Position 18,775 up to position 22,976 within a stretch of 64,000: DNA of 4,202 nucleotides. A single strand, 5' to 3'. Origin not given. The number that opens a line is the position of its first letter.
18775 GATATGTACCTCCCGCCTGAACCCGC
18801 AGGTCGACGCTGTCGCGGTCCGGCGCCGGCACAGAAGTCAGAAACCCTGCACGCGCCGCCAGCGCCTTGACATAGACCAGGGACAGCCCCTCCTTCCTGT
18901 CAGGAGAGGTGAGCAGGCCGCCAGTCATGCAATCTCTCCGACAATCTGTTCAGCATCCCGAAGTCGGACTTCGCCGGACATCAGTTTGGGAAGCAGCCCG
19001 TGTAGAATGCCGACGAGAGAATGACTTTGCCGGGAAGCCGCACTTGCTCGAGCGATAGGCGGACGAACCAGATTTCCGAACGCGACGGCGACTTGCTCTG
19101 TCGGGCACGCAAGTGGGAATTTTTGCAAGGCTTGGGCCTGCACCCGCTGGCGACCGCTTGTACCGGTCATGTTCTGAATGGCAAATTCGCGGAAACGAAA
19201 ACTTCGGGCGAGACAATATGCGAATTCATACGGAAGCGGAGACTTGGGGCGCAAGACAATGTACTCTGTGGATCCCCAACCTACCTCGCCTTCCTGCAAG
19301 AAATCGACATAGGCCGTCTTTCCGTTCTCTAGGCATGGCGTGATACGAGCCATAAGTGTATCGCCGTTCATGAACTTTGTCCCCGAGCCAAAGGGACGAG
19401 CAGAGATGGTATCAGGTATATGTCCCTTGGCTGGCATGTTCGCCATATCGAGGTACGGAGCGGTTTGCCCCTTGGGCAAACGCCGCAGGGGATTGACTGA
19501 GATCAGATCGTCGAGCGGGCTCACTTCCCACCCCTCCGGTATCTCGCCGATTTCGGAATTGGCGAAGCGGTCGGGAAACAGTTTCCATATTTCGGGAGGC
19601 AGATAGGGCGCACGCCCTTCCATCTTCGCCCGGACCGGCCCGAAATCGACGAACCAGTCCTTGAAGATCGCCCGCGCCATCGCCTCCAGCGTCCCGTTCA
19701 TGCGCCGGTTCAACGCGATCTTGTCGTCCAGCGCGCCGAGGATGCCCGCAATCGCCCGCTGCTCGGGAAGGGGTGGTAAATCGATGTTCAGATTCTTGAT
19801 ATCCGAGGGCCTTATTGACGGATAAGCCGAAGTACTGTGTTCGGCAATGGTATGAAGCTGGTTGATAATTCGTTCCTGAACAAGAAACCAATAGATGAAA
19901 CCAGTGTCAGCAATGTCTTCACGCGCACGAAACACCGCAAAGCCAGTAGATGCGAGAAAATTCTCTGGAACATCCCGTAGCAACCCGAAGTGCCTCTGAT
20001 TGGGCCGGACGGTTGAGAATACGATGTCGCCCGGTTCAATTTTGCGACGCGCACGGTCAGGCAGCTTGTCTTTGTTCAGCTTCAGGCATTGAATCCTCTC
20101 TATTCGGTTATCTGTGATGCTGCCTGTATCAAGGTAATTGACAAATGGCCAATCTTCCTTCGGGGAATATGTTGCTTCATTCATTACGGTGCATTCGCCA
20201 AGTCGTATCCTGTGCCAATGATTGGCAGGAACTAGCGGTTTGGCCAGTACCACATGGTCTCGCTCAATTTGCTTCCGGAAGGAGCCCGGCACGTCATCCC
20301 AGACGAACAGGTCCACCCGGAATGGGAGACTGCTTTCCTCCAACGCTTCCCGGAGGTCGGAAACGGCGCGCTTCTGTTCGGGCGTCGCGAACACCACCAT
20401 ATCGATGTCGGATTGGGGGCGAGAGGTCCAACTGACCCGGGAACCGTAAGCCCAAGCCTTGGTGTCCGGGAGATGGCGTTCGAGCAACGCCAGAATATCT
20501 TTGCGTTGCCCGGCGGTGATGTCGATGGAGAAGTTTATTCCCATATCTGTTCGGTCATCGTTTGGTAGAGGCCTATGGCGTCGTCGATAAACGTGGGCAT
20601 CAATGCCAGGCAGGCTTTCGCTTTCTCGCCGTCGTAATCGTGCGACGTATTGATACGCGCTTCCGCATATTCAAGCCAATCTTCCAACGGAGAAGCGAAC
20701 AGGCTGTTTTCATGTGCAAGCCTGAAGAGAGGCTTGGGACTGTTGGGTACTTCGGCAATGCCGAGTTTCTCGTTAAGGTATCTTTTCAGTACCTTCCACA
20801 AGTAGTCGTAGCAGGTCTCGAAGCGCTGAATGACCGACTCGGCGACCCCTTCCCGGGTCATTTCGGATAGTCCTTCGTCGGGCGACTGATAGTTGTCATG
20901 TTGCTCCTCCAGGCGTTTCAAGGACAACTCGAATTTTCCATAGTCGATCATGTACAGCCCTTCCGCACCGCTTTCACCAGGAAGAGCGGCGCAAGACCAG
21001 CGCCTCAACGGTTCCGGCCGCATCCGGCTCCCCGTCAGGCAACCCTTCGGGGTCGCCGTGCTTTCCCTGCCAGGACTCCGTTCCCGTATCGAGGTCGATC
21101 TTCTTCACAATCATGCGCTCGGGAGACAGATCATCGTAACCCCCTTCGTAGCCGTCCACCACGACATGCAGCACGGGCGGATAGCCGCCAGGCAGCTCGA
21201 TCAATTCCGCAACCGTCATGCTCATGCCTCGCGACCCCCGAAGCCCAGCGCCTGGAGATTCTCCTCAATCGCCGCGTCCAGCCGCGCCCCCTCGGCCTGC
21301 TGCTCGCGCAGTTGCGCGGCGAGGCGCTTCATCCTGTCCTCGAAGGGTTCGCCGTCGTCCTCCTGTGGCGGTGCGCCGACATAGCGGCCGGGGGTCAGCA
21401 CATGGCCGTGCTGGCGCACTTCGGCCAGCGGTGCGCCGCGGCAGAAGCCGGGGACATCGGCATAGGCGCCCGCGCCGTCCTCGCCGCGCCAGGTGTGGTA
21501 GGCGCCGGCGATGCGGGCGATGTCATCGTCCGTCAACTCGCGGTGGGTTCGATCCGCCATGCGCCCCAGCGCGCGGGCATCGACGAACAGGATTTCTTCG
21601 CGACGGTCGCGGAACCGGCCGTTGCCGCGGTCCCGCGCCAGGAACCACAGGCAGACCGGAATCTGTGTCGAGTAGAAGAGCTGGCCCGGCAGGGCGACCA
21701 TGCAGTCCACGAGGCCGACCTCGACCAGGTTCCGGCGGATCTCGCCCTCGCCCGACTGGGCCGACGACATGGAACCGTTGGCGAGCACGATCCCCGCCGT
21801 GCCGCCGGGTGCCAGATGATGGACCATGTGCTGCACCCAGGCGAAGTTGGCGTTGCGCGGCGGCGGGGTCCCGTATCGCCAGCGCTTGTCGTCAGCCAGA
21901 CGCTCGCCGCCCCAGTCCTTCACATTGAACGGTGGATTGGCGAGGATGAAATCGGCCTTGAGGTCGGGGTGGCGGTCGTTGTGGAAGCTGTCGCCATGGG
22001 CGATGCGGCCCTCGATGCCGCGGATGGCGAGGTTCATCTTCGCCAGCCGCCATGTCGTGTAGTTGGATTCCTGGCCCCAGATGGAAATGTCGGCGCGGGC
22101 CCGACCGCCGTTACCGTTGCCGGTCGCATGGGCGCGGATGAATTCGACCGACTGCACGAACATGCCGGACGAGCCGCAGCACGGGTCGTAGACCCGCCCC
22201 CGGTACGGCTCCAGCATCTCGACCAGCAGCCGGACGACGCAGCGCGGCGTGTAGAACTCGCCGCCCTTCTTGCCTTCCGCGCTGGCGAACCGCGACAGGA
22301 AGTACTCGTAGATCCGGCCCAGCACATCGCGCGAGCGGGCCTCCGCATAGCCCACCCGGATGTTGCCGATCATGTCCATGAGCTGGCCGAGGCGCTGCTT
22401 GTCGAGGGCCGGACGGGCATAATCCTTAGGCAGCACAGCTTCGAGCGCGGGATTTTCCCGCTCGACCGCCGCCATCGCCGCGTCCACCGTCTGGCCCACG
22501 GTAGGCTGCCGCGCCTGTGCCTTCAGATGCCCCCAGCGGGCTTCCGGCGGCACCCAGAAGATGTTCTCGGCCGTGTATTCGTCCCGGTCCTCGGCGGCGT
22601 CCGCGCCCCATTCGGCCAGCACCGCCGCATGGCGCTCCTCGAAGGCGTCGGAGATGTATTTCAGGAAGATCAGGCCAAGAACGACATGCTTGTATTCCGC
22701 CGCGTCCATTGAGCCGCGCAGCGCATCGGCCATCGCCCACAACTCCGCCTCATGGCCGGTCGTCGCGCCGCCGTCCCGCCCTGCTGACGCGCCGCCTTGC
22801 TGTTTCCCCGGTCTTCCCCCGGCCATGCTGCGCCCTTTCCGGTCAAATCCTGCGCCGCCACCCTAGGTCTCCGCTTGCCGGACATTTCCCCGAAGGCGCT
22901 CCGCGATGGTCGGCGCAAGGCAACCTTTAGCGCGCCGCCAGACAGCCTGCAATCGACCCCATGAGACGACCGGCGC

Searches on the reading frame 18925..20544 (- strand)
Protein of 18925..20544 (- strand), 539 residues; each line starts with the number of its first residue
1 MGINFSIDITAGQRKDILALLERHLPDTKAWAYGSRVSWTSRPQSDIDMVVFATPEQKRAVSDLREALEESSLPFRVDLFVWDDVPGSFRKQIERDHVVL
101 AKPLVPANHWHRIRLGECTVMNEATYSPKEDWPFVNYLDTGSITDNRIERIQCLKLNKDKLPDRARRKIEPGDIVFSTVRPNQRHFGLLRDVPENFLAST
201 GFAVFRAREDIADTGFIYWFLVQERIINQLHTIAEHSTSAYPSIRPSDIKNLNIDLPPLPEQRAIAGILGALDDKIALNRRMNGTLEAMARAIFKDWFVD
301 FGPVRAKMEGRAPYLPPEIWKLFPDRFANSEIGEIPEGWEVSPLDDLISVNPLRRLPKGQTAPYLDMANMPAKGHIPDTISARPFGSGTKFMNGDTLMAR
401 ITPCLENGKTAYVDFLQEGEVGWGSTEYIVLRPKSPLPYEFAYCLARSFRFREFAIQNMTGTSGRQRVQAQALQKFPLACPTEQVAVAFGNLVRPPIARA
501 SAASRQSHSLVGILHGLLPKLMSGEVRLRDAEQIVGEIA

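Call 10: search_protein_families(library=pfam, proteins=[window:18925-20544:-], max_evalue=0.01)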
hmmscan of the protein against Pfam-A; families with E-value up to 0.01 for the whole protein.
window:18925-20544:- (539 aa): 4 families
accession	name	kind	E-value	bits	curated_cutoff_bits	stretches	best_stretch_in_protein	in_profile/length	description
PF01420.25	Methylase_S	-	1.2e-18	68.4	22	1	128-287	25-167/168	Type I restriction modification DNA specificity domain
PF18765.7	Polbeta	-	8.4e-09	35.9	26.9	1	21-100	7-87/93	Polymerase beta, Nucleotidyltransferase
PF01909.29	NTP_transf_2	-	6.3e-05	23.7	21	1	20-97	7-90/93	Nucleotidyltransferase domain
PF22600.2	MTPAP-like_central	-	0.0033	18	27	1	14-59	26-71/139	Poly(A) RNA polymerase, mitochondrial-like, central palm domain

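Call 49: search_protein_families(library=ncbifam, proteins=[window:18925-20544:-], max_evalue=0.01)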
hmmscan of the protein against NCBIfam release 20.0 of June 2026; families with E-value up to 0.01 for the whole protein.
window:18925-20544:- (539 aa): 3 families
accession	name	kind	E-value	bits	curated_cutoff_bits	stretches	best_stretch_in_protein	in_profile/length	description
NF047752.1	MntA_antitoxin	equivalog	1.2e-08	34.8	60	1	28-101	8-81/106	type VII toxin-antitoxin system MntA family adenylyltransferase antitoxin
NF007278.0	PRK09737.1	equivalog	7.3e-08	31.6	662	1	136-272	42-174/461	type I restriction-modification system specificity subunit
NF010309.0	PRK13746.1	subfamily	0.0028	17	193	1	12-75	11-78/263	aminoglycoside adenylyltransferase family protein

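Call 50: search_protein_families(library=padloc, proteins=[window:18925-20544:-], max_evalue=0.001)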
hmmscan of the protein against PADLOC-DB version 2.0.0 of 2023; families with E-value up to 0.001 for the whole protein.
window:18925-20544:- (539 aa): 113 families (the best 25 are shown)
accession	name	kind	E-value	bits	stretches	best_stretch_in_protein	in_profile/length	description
PDLC03089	Specificity_I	-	3e-112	374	1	107-537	2-444/446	Type I specificity subunit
PDLC03086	Specificity_I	-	6.3e-69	231.1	2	137-350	40-263/458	Type I specificity subunit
PDLC03164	Specificity_I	-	2.5e-58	196.4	2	113-355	6-240/409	Type I specificity subunit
PDLC03168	Specificity_I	-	1.5e-55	187.5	2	108-304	3-197/459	Type I specificity subunit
PDLC03068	Specificity_I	-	5.6e-51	171.9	1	108-531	2-400/403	Type I specificity subunit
PDLC03066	Specificity_I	-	4.3e-48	162.2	1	203-532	117-438/441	Type I specificity subunit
PDLC03063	Specificity_I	-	1.1e-47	161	2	327-538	162-368/369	Type I specificity subunit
PDLC03099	Specificity_I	-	1.2e-45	154.3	2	186-351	62-213/405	Type I specificity subunit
PDLC03186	Specificity_I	-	9.2e-43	144.8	2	326-532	203-412/419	Type I specificity subunit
PDLC04137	mad5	-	3e-41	139.9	2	109-481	2-353/392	mads_5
PDLC03154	Specificity_I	-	3.3e-39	133.5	2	110-300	4-191/406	Type I specificity subunit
PDLC03127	Specificity_I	-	1.3e-34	117.9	2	331-482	5-162/571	Type I specificity subunit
PDLC03092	Specificity_I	-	2e-34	117.6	1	210-527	102-396/397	Type I specificity subunit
PDLC03138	Specificity_I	-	5.4e-34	116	2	214-346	193-312/485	Type I specificity subunit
PDLC03136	Specificity_I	-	2.7e-33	113.5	2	211-351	10-149/316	Type I specificity subunit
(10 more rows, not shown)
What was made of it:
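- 18925..21023 (-): hsdS specificity subunit with an MntA-like nucleotidyltransferase N-terminus in the same ORF (18925-20544), plus a HepT-like NTase_sub_bind gene (20535-21023). calls 10, 49, 50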

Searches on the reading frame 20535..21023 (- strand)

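Call 10: search_protein_families(library=pfam, proteins=[window:20535-21023:-], max_evalue=0.01)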
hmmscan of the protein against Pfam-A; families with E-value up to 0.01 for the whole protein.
window:20535-21023:- (162 aa): 1 family
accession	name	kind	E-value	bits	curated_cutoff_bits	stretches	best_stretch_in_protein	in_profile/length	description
PF08780.16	NTase_sub_bind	-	3.6e-21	75.9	31.8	1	27-157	2-125/126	Nucleotidyltransferase substrate binding protein like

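Call 50: search_protein_families(library=padloc, proteins=[window:20535-21023:-], max_evalue=0.001)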
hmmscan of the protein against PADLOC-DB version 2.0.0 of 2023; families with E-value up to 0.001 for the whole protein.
window:20535-21023:- (162 aa): 0 families

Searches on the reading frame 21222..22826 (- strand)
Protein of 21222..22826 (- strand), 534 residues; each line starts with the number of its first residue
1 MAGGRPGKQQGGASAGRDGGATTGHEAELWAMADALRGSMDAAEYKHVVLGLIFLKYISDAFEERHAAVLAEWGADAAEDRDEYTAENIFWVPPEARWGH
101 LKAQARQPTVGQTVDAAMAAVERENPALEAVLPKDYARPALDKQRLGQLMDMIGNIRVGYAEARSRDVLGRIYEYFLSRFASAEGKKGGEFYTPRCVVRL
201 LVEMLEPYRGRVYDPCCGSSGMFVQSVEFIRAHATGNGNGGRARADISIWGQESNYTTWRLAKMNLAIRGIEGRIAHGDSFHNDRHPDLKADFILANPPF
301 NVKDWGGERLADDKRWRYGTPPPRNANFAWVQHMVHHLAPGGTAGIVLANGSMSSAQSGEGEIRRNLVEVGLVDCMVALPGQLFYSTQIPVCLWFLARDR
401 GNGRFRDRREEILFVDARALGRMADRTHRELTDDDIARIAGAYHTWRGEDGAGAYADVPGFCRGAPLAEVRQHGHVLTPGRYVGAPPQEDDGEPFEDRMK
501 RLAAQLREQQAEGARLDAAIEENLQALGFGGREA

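Call 10: search_protein_families(library=pfam, proteins=[window:21222-22826:-], max_evalue=0.01)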
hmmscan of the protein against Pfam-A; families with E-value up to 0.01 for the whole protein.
window:21222-22826:- (534 aa): 3 families
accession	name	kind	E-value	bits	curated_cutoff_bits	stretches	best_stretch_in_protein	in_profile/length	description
PF02384.22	N6_Mtase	-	3.5e-102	342.3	20.4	1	165-490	2-310/311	N-6 DNA Methylase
PF12161.14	HsdM_N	-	1.1e-27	97.7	24.5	1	26-153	2-135/135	HsdM N-terminal domain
PF05175.20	MTS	-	0.0078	16.3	23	0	246-302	55-110/170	Methyltransferase small domain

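Call 50: search_protein_families(library=padloc, proteins=[window:21222-22826:-], max_evalue=0.001)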
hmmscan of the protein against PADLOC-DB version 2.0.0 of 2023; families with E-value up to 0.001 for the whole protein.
window:21222-22826:- (534 aa): 28 families (the best 25 are shown)
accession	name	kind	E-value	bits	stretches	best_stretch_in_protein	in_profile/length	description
PDLC03019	MTase_I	-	4.7e-216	718.2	1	21-527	4-502/932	Type I methyltransferase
PDLC03035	MTase_I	-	1.5e-122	408.4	2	26-449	11-434/653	Type I methyltransferase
PDLC03240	MTase_II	-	2.6e-106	354.4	1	25-527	8-510/511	Type II methyltransferase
PDLC03031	MTase_I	-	9.7e-78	260.2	1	26-485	9-486/834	Type I methyltransferase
PDLC03028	MTase_I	-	1e-71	240.4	1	25-532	729-1234/1236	Type I methyltransferase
PDLC03022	MTase_I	-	1.1e-71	240.3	1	26-489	7-480/857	Type I methyltransferase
PDLC03027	MTase_I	-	2.4e-64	216.2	1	28-490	11-444/810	Type I methyltransferase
PDLC03038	MTase_I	-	3.1e-63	211.9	1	26-486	10-454/896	Type I methyltransferase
PDLC03039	MTase_I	-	3e-58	195.5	1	26-452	8-427/708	Type I methyltransferase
PDLC03029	MTase_I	-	2.5e-50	169.6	2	144-446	133-451/661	Type I methyltransferase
PDLC04134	mad2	-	5.9e-50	168.5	1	27-448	143-489/492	mads_2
PDLC03032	MTase_I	-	6.1e-45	151.6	1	27-490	10-446/1001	Type I methyltransferase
PDLC03021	MTase_I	-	6.3e-45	151.9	1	142-518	121-487/491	Type I methyltransferase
PDLC03026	MTase_I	-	1.2e-42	144.7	1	28-444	9-398/487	Type I methyltransferase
PDLC03037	MTase_I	-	6.8e-36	121.8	1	183-424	177-400/751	Type I methyltransferase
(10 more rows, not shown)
